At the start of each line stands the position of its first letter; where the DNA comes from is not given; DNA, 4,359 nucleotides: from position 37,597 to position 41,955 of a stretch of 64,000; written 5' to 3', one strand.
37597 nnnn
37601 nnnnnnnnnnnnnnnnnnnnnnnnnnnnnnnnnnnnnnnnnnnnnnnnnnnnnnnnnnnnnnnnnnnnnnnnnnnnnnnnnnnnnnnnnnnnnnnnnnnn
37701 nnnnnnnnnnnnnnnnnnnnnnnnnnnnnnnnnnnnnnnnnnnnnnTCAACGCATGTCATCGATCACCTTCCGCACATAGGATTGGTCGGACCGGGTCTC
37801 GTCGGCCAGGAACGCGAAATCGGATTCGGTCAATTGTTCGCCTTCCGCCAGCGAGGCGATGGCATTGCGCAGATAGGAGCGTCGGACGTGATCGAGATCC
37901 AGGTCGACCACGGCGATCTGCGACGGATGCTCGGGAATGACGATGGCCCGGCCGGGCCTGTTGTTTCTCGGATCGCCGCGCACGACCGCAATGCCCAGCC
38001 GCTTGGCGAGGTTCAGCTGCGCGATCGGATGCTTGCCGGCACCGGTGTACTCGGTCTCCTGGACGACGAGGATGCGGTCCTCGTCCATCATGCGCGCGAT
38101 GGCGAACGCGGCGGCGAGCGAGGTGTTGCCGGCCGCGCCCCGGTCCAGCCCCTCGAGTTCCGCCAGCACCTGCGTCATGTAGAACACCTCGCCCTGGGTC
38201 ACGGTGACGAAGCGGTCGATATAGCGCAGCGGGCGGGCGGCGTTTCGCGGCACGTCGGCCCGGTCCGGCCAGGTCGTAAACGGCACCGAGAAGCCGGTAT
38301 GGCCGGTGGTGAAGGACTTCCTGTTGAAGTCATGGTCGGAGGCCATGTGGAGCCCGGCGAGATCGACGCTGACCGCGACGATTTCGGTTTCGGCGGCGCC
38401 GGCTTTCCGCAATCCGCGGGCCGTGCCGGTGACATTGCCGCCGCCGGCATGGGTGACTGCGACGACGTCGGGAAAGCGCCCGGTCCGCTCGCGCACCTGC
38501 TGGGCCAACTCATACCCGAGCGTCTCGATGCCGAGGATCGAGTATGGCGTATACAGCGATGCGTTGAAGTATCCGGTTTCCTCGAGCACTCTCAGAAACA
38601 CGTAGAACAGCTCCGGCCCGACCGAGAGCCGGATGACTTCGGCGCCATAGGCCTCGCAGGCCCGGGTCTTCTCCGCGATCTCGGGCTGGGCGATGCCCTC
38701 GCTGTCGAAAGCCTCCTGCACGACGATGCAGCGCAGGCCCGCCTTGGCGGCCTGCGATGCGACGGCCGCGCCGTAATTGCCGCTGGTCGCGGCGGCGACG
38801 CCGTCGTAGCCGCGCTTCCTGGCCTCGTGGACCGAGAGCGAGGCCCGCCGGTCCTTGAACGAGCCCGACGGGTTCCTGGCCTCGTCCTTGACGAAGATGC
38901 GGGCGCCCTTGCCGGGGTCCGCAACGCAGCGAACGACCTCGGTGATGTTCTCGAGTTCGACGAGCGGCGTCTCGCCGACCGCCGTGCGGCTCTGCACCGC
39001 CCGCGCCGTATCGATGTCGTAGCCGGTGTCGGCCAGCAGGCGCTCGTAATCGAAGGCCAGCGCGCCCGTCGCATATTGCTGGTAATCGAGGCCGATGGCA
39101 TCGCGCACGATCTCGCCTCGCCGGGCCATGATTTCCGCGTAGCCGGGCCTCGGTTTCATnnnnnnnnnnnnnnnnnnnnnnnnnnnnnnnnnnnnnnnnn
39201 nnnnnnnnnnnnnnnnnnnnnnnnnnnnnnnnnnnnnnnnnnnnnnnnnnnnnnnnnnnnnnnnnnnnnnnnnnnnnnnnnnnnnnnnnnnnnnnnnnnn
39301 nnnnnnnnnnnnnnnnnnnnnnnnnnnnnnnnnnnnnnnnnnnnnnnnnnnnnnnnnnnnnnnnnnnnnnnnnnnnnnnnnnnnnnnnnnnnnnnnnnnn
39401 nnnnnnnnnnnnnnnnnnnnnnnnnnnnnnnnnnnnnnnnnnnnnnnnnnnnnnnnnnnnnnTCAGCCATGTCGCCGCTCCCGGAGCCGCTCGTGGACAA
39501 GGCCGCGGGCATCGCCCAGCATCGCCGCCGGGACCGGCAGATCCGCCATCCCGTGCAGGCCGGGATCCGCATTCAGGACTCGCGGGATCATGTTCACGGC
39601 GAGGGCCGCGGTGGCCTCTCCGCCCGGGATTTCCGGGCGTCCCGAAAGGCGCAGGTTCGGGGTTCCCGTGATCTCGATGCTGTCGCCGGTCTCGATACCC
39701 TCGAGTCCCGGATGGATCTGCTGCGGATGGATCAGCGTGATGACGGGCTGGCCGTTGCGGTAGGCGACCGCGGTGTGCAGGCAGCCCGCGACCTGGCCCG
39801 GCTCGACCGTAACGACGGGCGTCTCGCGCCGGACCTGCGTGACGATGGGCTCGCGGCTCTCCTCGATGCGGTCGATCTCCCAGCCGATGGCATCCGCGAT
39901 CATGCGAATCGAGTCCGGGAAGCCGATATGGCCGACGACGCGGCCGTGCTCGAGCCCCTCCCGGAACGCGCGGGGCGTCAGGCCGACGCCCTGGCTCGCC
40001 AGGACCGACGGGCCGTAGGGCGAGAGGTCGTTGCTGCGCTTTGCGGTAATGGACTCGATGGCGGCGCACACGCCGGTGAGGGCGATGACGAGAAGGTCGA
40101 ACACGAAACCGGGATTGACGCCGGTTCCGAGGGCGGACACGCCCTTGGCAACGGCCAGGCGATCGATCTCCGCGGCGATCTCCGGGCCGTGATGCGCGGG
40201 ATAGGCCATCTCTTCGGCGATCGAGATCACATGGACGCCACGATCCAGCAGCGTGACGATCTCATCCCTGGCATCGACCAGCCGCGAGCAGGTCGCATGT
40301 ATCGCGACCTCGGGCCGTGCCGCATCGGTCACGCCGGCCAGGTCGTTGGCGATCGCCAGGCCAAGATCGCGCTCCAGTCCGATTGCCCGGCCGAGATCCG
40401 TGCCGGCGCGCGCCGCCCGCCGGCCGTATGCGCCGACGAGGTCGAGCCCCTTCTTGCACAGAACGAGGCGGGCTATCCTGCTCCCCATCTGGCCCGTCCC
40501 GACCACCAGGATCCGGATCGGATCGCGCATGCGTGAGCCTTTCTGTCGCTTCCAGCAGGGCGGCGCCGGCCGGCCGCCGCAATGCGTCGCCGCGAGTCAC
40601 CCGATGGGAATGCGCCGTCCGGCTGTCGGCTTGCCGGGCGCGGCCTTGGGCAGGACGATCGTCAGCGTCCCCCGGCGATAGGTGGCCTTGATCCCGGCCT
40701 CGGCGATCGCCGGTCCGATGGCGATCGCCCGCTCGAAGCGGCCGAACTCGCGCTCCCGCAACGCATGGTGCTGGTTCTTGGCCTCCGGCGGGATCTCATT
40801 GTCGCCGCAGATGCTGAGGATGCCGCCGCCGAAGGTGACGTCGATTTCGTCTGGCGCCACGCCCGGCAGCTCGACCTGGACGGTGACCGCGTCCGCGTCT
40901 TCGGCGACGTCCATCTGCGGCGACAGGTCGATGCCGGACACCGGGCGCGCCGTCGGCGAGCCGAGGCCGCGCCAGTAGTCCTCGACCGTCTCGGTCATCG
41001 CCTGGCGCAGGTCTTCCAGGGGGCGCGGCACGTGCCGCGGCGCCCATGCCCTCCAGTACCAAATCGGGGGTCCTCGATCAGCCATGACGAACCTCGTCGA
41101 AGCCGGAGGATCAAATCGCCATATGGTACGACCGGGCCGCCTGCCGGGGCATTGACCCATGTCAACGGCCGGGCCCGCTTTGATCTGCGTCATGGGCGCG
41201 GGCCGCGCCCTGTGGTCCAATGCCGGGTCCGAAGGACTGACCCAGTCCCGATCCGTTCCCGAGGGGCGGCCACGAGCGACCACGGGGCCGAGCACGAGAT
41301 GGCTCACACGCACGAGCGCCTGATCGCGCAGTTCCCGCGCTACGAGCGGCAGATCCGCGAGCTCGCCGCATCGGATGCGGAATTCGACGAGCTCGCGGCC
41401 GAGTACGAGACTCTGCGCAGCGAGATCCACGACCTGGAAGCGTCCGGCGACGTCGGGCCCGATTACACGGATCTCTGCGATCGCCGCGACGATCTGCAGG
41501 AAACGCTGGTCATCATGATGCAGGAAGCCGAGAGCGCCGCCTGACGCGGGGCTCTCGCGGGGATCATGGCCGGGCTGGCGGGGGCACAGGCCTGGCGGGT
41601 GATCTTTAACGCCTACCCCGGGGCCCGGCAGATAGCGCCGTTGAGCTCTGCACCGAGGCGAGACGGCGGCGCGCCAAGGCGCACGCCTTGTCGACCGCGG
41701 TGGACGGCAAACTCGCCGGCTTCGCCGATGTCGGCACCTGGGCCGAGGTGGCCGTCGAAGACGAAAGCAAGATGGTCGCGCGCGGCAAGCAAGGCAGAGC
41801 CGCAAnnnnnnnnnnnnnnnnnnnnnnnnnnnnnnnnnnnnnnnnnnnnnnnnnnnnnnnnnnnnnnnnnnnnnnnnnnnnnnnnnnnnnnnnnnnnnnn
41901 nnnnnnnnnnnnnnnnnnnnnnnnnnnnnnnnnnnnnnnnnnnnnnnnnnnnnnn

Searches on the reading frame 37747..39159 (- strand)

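Call 66: search_protein_families(library=pfam, proteins=[window:37747-39159:-], max_evalue=0.0001)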
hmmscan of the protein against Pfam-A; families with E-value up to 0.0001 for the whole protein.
window:37747-39159:- (470 aa): 1 family
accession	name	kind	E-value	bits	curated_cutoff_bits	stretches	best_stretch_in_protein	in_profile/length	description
PF00291.31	PALP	-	1.3e-50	172.9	35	1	59-366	3-292/295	Pyridoxal-phosphate dependent enzyme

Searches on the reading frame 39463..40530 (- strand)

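Call 66: search_protein_families(library=pfam, proteins=[window:39463-40530:-], max_evalue=0.0001)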
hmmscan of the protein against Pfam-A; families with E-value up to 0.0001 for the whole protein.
window:39463-40530:- (355 aa): 2 families
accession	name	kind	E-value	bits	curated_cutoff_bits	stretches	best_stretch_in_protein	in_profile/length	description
PF19328.4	DAP_DH_C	-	8.4e-96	319.9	23.3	1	142-346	1-205/206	2,4-diaminopentanoate dehydrogenase C-terminal domain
PF01113.26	DapB_N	-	9.8e-09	35.8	25.6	1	5-86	1-81/124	Dihydrodipicolinate reductase, N-terminus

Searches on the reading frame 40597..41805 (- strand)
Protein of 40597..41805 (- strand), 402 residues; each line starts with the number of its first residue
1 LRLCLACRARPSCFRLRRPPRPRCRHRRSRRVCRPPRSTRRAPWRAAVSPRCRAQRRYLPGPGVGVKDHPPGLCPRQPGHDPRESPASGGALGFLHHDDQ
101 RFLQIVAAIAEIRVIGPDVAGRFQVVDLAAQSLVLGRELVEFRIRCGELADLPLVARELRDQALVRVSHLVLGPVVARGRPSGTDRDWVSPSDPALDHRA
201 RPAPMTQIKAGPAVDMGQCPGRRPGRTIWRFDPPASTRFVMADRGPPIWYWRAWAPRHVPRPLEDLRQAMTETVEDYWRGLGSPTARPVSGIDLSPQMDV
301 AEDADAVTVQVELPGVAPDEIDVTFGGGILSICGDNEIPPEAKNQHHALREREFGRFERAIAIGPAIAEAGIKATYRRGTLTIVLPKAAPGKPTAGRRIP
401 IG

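Call 66: search_protein_families(library=pfam, proteins=[window:40597-41805:-], max_evalue=0.0001)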
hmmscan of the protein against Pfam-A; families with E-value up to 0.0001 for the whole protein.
window:40597-41805:- (402 aa): 1 family
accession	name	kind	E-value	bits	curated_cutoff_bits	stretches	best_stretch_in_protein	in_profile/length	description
PF00011.27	HSP20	-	5e-15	55.9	20.8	1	300-401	2-101/102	Hsp20/alpha crystallin family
